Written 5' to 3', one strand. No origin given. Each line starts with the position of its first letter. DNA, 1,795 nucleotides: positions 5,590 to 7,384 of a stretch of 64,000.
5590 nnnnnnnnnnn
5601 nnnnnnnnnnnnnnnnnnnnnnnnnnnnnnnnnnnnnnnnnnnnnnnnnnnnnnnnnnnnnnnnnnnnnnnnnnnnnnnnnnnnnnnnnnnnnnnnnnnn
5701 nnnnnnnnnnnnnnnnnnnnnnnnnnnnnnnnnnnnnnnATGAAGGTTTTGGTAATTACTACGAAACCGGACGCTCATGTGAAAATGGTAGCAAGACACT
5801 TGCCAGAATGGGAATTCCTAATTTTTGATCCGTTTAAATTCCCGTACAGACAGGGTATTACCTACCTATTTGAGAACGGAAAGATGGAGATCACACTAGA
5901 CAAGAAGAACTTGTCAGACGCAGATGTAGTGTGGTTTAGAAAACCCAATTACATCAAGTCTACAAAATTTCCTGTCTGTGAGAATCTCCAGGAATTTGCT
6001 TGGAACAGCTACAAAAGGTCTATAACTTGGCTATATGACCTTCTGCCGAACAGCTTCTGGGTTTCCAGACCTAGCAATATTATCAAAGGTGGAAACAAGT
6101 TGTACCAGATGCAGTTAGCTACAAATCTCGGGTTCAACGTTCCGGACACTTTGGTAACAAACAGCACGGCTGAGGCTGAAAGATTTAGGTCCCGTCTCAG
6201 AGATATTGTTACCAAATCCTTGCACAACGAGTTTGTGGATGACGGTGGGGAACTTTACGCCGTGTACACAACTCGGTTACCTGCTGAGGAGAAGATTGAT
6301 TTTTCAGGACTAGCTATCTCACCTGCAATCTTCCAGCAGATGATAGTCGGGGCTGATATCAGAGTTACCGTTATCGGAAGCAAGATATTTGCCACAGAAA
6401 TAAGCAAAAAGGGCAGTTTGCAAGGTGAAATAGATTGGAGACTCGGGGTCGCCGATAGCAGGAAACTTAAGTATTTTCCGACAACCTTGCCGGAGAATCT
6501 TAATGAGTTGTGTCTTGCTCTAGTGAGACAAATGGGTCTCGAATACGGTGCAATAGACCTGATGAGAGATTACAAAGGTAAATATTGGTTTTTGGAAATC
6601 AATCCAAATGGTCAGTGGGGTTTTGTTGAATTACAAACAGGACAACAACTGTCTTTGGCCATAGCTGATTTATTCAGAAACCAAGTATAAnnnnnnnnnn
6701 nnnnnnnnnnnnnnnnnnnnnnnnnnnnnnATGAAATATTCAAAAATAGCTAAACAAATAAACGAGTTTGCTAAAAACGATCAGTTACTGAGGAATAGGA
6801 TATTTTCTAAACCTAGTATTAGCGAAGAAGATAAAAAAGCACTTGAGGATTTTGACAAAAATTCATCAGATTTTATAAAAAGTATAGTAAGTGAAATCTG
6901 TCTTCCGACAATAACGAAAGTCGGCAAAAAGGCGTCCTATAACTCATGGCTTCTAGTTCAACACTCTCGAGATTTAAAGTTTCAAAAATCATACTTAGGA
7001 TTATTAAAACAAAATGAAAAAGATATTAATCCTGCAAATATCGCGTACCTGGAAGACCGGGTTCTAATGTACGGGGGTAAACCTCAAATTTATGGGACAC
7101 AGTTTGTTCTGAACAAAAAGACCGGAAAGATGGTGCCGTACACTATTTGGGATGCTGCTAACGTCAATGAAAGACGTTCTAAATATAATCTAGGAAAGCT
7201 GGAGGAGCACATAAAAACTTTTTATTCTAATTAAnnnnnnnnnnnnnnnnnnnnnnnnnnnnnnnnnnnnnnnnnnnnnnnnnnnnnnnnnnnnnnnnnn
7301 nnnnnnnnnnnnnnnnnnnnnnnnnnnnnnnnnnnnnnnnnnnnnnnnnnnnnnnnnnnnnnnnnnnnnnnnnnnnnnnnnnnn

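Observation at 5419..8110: Unannotated 46-aa ORF with a microviridin-type leader (PFGAKYL) next to an MdnC-like ATP-grasp ligase: candidate graspetide RiPP cluster in a CPR-type genome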

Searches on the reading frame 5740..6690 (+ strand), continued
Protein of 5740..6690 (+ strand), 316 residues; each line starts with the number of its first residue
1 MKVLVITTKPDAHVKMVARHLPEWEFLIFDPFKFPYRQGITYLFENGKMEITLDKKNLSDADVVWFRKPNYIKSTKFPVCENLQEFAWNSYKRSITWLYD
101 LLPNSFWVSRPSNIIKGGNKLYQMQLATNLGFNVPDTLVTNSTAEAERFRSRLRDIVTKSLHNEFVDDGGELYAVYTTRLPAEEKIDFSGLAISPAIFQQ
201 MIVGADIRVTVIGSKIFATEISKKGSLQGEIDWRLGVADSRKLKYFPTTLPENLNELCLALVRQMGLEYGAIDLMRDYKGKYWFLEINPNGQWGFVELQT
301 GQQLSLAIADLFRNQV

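Call 37: find_encoding_contigs(protein=P0123, flank=3000, max_places=6)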
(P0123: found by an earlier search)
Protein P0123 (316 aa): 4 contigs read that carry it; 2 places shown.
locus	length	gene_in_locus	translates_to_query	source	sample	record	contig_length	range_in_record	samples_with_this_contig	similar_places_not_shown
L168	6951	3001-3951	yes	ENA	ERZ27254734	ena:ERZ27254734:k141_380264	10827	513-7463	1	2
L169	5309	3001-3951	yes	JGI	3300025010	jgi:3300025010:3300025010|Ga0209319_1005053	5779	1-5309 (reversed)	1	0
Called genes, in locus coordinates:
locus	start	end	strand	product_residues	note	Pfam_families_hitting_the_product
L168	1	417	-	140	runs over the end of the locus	-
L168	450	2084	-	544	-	PF02518:HATPase_c, PF13589:HATPase_c_3, PF17942:Morc6_S5 (weak)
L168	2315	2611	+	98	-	-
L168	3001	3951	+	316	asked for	PF08443:RimK (weak)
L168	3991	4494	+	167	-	PF20329:DUF6624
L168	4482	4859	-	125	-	PF13430:DUF4112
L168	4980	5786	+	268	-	PF04228:Zn_peptidase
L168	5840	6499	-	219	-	PF00560:LRR_1 (faint), PF23598:LRR_14, PF12799:LRR_4, PF13855:LRR_8, PF12799:LRR_4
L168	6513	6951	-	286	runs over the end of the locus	PF02517:Rce1-like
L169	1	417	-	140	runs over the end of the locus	-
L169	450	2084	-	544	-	PF02518:HATPase_c, PF13589:HATPase_c_3, PF17942:Morc6_S5 (weak)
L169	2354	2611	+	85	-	-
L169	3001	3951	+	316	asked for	PF08443:RimK (weak)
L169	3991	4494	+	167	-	PF20329:DUF6624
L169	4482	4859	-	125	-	PF13430:DUF4112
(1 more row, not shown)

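Call 72: search_protein_families(library=pfam, proteins=[L161:2315-2611:+], max_evalue=1)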
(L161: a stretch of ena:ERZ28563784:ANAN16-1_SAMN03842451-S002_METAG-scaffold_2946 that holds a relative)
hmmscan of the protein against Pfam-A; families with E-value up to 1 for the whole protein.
L161:2315-2611:+ (98 aa): 0 families

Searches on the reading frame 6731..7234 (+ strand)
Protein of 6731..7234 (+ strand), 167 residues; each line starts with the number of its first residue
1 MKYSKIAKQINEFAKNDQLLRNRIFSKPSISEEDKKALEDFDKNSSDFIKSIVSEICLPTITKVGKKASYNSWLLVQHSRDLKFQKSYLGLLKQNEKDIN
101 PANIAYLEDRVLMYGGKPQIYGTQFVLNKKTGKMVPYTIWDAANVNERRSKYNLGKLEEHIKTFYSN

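Call 4: search_protein_families(library=pfam, proteins=[window:6731-7234:+], max_evalue=0.1)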
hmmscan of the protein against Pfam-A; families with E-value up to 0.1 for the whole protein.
window:6731-7234:+ (167 aa): 1 family
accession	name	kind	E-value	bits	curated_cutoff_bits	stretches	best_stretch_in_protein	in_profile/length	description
PF20329.3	DUF6624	-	1.4e-18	67.4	27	1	37-163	36-163/173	Family of unknown function (DUF6624)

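Call 5: search_protein_families(library=ncbifam, proteins=[window:6731-7234:+], max_evalue=0.1)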
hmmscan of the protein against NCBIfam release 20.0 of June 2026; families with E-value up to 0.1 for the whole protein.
window:6731-7234:+ (167 aa): 0 families

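Call 56: find_homologous_proteins(query=window:6731-7234:+, max_evalue=0.00001)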
Query window:6731-7234:+ (167 aa): 126 proteins with E <= 0.00001 among 149 candidates; the best 120 are listed.
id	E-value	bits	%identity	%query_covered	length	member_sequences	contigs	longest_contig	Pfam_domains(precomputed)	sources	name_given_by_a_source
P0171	3.6e-84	298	84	100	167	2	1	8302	PF20329.3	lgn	-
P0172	1.6e-82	293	84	100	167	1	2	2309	PF20329.3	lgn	-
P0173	3.6e-80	285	81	99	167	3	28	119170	PF20329.3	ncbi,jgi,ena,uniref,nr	ncbi:hypothetical protein A3K01_01575 [candidate division WWE3 bacterium RIFOXYD1_FULL_43_17]|uniref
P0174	5.7e-79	281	82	99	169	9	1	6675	PF20329.3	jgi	-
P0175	5.4e-76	272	84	89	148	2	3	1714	PF20329.3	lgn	-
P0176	4.0e-69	249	76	93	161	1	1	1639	PF20329.3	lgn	-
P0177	2.0e-57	211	61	99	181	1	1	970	PF20329.3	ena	-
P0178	2.1e-54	202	100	59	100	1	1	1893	PF20329.3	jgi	-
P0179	2.5e-45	172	54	96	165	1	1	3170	PF20329.3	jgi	jgi:hypothetical protein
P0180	8.2e-38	148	49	96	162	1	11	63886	PF20329.3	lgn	-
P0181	1.9e-26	111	41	97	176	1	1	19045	PF20329.3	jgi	jgi:hypothetical protein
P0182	6.5e-26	109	53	71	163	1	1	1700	PF20329.3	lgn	-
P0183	4.0e-25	107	42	95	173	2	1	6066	PF20329.3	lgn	-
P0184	8.3e-25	105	45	92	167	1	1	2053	PF20329.3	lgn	-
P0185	1.0e-24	105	41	100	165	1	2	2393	PF20329.3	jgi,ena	-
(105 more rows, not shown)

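Call 60: search_solved_structures(query=A3, max_evalue=1)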
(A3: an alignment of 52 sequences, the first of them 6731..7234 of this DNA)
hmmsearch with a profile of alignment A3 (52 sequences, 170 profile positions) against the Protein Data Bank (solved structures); distinct sequences matched with E-value up to 1: 0.

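Call 63: predict_structure(alignment_id=A3)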
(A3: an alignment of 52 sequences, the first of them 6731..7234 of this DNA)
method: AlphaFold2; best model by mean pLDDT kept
length: 167 residues; sequences in the alignment: 52
mean_pLDDT: 97.1   pTM: 0.89
mean pLDDT of the five models: 97.1, 97.1, 97.0, 96.9, 96.9
residues with pLDDT >= 90: 164; 70-90: 3; 50-70: 0; < 50: 0
segments of 3 or more residues with pLDDT < 50: none
pLDDT, mean of each block of 10 residues (from residue 1): 95 98 96 98 98 98 98 97 98 98 98 98 96 96 98 97 92
secondary structure, 60 per line:
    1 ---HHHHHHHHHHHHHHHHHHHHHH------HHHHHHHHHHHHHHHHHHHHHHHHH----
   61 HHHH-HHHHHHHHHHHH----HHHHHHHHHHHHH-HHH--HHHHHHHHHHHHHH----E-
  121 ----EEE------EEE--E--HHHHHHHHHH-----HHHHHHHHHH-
elements in order: H4-25 H32-56 H61-64 H66-77 H82-94 H101-114 E125-127 E134-136 H142-151 H157-166

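Call 74: fold_search(model_id=the predicted structure, library=pdb)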
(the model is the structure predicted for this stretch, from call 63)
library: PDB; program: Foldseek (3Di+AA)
matches with E <= 10: 473; with E <= 0.001: 0
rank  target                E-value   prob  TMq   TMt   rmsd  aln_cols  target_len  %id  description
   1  5cwj                  2.0e-01  0.54  0.28  0.29   9.9       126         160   12  Crystal structure of de novo designed helical repeat protein DHR49 (released 2015-12-16)
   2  5cwk                  2.8e-01  0.33  0.25  0.24  14.4       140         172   11  Crystal structure of de novo designed helical repeat protein DHR53 (released 2015-12-16)
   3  7mwr_A                4.0e-01  0.28  0.26  0.23  12.9       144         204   12  Structure of De Novo designed beta sheet heterodimer LHD101A53/B4 (released 2022-01-19)
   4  4cb8                  4.0e-01  0.25  0.26  0.12  10.1       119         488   13  Structural and mutational analysis reveals that CTNNBL1 binds NLSs in a manner distinct from that of its closest armadil (released 2013-12-04)
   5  6x2o_C                4.2e-01  0.25  0.28  0.07   9.6       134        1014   12  Crystal Structure of unliganded CRM1(E571K)-Ran-RanBP1 (released 2020-07-01)
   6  5a7d_H                4.7e-01  0.41  0.33  0.19   5.7       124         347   11  Tetrameric assembly of LGN with Inscuteable (released 2016-08-03)
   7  4a1s_B                5.0e-01  0.35  0.33  0.19   6.0       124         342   12  Crystallographic structure of the Pins:Insc complex (released 2012-03-28)
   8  6xh5_A                5.0e-01  0.25  0.27  0.15  12.8       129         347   17  Hierarchical design of multi-scale protein complexes by combinatorial assembly of oligomeric helical bundle and repeat (released 2021-06-02)
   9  4cb9                  5.6e-01  0.18  0.24  0.11  10.2       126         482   14  Structure of full-length CTNNBL1 in P43212 space group (released 2013-12-04)
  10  7mqa_LP               6.3e-01  0.20  0.27  0.11  13.4       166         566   15  Cryo-EM structure of the human SSU processome, state post-A1 (released 2021-09-22)
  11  6skl_H                6.7e-01  0.54  0.34  0.17   5.8       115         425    9  Cryo-EM structure of the CMG Fork Protection Complex at a replication fork - Conformation 1 (released 2020-05-06)
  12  6e9t_A                6.7e-01  0.30  0.33  0.27  10.4       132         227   17  DHF58 filament (released 2018-11-21)
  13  8e0n_D                7.1e-01  0.21  0.34  0.33   9.4       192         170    8  Homotrimeric variant of tcTRP9, BGL18 (released 2023-04-12)
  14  4hb3_C                7.1e-01  0.16  0.28  0.07   9.7       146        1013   12  Crystal structure of CRM1(T539S)-Ran-RanBP1 with weakly bound unmodeled Leptomycin B (released 2013-01-09)
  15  7mwq_A                7.5e-01  0.25  0.27  0.23  12.6       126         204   12  Structure of De Novo designed beta sheet heterodimer LHD29A53/B53 (released 2022-01-19)
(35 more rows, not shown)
